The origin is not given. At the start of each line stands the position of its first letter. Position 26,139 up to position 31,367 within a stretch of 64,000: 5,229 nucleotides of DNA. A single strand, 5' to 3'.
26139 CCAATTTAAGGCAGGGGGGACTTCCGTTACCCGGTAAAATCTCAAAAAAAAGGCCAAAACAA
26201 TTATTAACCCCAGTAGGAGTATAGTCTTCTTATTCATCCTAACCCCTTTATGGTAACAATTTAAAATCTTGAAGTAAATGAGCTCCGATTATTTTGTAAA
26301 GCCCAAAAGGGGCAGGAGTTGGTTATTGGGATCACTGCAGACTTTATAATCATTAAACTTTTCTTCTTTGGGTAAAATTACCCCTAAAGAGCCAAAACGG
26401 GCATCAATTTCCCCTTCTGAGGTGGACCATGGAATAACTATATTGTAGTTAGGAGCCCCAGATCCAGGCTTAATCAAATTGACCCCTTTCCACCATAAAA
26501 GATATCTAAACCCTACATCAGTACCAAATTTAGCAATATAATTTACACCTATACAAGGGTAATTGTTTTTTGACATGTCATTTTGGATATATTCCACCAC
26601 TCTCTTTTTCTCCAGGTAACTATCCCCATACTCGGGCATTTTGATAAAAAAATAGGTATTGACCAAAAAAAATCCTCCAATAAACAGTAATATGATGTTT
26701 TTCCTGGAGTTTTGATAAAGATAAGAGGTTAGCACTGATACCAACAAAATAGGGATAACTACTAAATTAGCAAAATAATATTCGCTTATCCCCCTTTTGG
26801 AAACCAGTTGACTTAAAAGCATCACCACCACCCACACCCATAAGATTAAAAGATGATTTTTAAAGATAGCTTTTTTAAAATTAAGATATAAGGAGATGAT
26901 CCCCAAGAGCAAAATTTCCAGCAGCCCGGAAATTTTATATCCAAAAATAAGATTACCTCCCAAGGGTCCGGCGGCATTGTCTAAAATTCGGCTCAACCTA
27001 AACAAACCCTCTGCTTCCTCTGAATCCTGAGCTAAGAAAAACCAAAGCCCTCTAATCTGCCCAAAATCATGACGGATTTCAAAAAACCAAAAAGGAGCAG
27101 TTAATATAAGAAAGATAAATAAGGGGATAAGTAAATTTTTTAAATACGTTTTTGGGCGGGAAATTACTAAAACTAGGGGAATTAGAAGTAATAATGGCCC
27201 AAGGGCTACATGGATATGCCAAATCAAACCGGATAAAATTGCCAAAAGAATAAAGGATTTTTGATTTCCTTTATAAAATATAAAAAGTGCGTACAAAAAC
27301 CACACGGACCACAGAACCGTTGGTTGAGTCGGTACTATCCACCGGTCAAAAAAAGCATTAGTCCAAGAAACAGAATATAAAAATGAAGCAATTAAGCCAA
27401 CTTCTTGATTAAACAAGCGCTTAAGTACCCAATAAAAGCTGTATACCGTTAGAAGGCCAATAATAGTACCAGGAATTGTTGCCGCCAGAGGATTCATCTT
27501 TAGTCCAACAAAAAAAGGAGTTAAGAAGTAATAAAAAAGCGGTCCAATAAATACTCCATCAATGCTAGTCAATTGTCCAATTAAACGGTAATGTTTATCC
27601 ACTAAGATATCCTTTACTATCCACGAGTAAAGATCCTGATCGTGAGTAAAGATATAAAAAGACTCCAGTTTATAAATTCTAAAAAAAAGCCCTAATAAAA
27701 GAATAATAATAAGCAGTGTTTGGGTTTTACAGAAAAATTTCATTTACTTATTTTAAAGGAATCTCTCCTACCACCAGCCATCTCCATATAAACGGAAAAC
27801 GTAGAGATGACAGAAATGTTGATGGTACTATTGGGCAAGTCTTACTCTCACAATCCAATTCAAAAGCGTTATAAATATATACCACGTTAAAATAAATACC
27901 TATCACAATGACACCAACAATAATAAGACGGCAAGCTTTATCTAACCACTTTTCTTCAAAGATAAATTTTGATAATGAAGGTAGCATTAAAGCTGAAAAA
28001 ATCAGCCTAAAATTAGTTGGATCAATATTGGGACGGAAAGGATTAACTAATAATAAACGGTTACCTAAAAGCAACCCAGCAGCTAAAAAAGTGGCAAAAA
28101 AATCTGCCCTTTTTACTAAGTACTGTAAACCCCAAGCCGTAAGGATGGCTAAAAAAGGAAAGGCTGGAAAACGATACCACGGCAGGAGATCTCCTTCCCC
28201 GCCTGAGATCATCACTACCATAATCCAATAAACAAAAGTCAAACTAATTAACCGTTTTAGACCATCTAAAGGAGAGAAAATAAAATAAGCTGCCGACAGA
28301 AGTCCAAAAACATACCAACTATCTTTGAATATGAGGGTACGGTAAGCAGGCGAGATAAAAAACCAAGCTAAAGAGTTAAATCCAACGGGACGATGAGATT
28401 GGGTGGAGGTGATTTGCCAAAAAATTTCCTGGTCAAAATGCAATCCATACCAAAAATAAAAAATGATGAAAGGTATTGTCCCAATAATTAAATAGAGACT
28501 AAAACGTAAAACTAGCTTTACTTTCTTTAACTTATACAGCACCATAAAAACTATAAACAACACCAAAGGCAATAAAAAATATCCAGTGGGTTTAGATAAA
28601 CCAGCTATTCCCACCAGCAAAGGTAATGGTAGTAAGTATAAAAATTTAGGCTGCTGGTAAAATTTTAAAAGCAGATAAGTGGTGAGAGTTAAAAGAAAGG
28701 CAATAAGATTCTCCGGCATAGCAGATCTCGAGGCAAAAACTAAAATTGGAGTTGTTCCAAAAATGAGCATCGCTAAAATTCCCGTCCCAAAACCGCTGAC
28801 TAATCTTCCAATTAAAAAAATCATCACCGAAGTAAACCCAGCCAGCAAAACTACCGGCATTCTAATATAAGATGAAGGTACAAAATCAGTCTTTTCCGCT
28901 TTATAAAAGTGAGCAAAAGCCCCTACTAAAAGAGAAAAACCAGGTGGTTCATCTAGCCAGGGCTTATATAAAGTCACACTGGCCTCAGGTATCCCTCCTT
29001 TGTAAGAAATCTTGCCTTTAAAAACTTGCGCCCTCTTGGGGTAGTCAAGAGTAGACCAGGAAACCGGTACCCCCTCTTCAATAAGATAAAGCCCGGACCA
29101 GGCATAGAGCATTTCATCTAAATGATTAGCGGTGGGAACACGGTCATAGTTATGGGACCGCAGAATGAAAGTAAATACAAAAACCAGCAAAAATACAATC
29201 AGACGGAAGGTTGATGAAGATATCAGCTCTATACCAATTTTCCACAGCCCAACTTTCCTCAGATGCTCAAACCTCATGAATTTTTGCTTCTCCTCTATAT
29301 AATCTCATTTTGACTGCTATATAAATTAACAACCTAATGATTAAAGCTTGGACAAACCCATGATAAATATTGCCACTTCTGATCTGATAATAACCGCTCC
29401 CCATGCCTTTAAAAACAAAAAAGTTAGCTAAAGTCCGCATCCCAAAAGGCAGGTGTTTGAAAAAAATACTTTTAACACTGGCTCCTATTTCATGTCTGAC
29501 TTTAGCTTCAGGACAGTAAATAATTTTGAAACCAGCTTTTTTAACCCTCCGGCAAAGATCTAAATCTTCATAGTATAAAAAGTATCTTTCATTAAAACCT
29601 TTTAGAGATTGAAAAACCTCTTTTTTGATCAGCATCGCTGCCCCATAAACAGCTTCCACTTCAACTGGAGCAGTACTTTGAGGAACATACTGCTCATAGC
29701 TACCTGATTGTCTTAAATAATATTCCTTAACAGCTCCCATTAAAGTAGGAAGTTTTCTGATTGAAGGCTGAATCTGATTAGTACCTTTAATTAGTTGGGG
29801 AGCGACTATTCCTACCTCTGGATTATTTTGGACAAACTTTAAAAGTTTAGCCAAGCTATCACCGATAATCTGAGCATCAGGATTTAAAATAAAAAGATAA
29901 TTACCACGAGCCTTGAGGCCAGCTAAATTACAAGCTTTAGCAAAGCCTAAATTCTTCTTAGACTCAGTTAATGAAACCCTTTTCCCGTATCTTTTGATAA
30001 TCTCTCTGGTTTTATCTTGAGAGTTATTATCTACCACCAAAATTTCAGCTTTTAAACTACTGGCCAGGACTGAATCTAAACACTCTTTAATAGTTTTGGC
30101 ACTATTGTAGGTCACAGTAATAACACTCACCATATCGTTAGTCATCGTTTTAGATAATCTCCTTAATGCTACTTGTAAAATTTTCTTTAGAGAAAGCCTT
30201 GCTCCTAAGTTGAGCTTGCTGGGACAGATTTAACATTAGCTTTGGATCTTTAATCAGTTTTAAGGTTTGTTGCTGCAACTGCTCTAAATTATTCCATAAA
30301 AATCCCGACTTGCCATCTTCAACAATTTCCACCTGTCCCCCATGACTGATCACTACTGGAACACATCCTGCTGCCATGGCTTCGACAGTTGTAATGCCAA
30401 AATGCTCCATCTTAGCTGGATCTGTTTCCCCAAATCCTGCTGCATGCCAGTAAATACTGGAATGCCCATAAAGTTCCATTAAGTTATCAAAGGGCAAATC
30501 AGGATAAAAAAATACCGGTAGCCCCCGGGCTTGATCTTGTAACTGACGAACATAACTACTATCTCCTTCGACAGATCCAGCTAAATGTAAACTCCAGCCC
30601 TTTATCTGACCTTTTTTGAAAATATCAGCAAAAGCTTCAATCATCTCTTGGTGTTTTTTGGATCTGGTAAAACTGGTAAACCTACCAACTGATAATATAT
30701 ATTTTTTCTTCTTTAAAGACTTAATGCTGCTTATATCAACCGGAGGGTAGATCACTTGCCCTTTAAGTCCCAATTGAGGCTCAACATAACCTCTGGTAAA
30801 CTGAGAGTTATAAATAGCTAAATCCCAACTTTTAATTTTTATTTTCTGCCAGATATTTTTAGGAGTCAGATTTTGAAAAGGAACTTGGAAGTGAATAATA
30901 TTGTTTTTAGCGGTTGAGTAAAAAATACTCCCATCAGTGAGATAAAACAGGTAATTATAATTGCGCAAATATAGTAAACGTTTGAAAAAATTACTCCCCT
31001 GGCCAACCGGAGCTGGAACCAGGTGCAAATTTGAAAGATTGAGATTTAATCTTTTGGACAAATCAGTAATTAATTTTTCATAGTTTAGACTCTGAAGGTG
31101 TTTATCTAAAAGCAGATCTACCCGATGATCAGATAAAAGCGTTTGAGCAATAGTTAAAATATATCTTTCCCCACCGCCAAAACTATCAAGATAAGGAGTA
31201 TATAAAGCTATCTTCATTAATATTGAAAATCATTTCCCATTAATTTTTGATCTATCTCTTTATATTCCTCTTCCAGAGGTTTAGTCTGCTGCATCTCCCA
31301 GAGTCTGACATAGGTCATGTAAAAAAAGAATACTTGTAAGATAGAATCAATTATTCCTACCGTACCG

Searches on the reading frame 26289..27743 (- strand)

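Call 14: search_protein_families(library=pfam, proteins=[window:26289-27743:-], max_evalue=0.001)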
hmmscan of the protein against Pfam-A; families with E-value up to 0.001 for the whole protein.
window:26289-27743:- (484 aa): 1 family
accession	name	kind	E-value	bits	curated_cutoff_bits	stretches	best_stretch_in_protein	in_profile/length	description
PF13231.12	PMT_2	-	5.3e-06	27.2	26.1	1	68-219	3-158/160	Dolichyl-phosphate-mannose-protein mannosyltransferase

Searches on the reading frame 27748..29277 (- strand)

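Call 14: search_protein_families(library=pfam, proteins=[window:27748-29277:-], max_evalue=0.001)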
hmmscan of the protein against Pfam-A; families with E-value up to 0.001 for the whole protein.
window:27748-29277:- (509 aa): 2 families
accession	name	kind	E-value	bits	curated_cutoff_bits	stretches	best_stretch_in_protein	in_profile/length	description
PF13231.12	PMT_2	-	7.9e-11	42.9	26.1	1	137-272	23-159/160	Dolichyl-phosphate-mannose-protein mannosyltransferase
PF02366.24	PMT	-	3.7e-08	33.7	22.7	1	129-282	76-242/245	Dolichyl-phosphate-mannose-protein mannosyltransferase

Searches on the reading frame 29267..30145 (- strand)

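Call 15: search_protein_families(library=pfam, proteins=[window:29267-30145:-], max_evalue=0.001)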
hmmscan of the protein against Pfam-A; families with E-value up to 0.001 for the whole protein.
window:29267-30145:- (292 aa): 7 families
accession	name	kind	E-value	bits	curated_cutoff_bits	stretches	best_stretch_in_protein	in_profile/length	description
PF00535.33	Glycos_transf_2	-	6.9e-27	94.9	23.3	1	7-125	1-125/168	Glycosyl transferase family 2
PF13641.12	Glyco_tranf_2_3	-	9.2e-17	62.3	27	1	6-225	3-218/230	Glycosyltransferase like family 2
PF10111.15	Glyco_tranf_2_2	-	1.2e-10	41.8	27.3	1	8-205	2-203/276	Glycosyltransferase like family 2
PF13712.12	Glyco_tranf_2_5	-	9.9e-08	32.4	27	1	63-209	36-178/210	Glycosyltransferase like family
PF13632.12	Glyco_trans_2_3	-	2.6e-06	27.8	27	1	85-219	3-124/198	Glycosyl transferase family group 2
PF02709.20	Glyco_transf_7C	-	3e-06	27.2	23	1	158-212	11-66/78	N-terminal domain of galactosyltransferase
PF13506.12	Glyco_transf_21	-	4.4e-05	23.4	21.7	1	69-228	17-166/174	Glycosyl transferase family 21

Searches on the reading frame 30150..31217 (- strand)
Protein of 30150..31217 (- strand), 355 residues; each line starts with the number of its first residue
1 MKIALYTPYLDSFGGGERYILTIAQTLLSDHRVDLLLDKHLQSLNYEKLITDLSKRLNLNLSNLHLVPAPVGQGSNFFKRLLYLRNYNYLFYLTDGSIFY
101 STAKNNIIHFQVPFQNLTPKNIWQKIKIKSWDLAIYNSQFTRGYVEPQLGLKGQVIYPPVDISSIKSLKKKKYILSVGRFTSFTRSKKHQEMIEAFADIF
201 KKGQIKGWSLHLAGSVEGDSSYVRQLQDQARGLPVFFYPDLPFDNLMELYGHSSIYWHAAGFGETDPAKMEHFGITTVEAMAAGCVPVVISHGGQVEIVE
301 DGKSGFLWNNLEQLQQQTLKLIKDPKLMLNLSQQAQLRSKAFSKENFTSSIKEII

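Call 15: search_protein_families(library=pfam, proteins=[window:30150-31217:-], max_evalue=0.001)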
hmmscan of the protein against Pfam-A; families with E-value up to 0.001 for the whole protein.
window:30150-31217:- (355 aa): 3 families
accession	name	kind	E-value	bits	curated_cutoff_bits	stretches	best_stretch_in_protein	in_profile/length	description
PF00534.26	Glycos_transf_1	-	2.9e-25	89.2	26.4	1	167-336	11-170/172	Glycosyl transferases group 1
PF13692.12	Glyco_trans_1_4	-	7e-17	62.5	27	1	172-324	2-142/142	Glycosyl transferases group 1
PF13439.12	Glyco_transf_4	-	7.4e-05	23.3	28.5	0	13-163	1-169/170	Glycosyltransferase Family 4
